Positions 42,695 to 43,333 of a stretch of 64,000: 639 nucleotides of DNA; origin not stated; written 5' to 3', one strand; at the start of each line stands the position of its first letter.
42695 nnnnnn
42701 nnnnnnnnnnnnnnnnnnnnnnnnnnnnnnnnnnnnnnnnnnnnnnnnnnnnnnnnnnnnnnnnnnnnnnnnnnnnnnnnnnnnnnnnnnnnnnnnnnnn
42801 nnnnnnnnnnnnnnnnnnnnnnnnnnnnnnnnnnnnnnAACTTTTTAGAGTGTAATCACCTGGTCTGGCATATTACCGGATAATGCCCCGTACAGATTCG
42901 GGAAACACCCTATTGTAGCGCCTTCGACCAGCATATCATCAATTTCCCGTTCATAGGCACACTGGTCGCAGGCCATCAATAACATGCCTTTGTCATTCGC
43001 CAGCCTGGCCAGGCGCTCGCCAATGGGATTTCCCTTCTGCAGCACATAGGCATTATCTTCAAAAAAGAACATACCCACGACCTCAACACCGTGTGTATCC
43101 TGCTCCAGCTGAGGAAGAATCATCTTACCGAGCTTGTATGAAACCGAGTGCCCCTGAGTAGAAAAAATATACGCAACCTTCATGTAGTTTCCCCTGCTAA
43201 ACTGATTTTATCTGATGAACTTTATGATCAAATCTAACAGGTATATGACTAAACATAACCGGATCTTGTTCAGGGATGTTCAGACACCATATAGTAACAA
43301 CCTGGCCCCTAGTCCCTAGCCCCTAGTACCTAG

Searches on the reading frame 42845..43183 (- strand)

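Call 37: search_protein_families(library=pfam, proteins=[window:42845-43183:-], max_evalue=0.001)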
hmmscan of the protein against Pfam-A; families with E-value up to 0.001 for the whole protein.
window:42845-43183:- (112 aa): 1 family
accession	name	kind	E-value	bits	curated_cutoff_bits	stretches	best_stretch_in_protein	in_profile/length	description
PF02635.20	DsrE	-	1.1e-05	26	22.7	1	1-92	1-98/116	DsrE/DsrF-like family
